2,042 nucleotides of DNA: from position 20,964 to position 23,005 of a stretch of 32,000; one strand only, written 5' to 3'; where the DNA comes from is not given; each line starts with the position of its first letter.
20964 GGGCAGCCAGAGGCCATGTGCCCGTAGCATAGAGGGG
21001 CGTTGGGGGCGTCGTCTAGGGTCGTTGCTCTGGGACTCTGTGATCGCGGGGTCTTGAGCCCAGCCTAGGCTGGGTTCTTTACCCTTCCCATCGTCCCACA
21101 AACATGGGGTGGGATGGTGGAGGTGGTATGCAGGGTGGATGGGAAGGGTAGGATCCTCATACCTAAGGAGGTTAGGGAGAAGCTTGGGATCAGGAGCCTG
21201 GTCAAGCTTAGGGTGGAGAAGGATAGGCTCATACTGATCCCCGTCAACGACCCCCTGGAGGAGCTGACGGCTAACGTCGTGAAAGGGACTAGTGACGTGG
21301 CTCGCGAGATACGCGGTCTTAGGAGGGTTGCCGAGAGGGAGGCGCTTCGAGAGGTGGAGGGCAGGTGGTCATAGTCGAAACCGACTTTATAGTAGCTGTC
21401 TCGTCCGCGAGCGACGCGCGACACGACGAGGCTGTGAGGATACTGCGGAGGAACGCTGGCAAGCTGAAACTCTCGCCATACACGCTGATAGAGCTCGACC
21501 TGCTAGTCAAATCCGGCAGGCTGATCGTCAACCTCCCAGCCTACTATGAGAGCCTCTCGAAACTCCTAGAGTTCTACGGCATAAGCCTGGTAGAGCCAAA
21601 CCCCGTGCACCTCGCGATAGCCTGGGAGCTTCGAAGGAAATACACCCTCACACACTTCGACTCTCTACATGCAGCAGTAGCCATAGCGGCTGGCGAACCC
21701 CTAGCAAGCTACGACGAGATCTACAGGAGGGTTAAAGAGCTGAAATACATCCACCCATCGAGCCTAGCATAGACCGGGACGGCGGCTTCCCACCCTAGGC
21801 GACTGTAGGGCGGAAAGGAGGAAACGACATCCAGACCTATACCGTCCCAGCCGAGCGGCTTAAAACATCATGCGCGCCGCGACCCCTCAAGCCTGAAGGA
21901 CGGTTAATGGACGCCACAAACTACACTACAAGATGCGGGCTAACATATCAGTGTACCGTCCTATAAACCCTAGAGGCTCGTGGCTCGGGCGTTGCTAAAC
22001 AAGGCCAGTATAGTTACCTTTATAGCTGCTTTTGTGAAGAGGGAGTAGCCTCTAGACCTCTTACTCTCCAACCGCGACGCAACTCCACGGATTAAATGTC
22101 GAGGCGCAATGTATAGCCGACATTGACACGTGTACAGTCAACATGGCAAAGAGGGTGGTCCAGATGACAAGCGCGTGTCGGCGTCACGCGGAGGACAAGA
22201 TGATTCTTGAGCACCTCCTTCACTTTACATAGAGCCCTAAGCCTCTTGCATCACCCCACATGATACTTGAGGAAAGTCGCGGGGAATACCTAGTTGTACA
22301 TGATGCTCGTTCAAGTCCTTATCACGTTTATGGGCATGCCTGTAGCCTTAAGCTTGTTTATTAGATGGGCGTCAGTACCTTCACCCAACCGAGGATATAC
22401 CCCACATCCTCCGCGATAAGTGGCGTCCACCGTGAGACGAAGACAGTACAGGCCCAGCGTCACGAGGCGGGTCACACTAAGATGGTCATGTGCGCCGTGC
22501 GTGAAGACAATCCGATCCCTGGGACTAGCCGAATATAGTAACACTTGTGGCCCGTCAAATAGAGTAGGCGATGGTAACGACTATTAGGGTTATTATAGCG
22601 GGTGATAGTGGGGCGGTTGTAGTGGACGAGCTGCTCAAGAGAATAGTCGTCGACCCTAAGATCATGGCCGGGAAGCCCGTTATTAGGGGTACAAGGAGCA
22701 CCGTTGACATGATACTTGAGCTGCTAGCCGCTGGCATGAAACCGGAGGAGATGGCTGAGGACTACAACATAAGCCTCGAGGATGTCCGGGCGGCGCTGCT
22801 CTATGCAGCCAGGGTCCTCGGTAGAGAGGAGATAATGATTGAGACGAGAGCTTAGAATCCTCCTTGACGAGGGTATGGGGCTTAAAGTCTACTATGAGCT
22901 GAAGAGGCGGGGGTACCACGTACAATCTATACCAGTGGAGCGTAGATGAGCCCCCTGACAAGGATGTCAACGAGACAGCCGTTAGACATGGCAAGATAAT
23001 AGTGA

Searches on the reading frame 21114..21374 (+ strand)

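Call 48: search_protein_families(library=pfam, proteins=[window:21114-21374:+], max_evalue=0.01)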
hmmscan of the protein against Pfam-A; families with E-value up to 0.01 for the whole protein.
window:21114-21374:+ (86 aa): 2 families
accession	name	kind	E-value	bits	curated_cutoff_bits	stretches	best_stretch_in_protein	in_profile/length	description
PF04014.23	MazE_antitoxin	-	3e-09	37.1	24.7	1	7-47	3-46/48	Antidote-toxin recognition MazE, bacterial antitoxin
PF02381.23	MraZ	-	0.00046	20.5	23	1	5-39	7-41/72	MraZ protein, putative antitoxin-like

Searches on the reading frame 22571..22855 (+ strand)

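Call 48: search_protein_families(library=pfam, proteins=[window:22571-22855:+], max_evalue=0.01)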
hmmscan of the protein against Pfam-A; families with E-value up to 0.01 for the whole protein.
window:22571-22855:+ (94 aa): 1 family
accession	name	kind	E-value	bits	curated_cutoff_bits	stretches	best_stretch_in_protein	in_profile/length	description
PF04255.20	DUF433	-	3.9e-23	81.5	23.6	1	25-79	1-56/56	Protein of unknown function (DUF433)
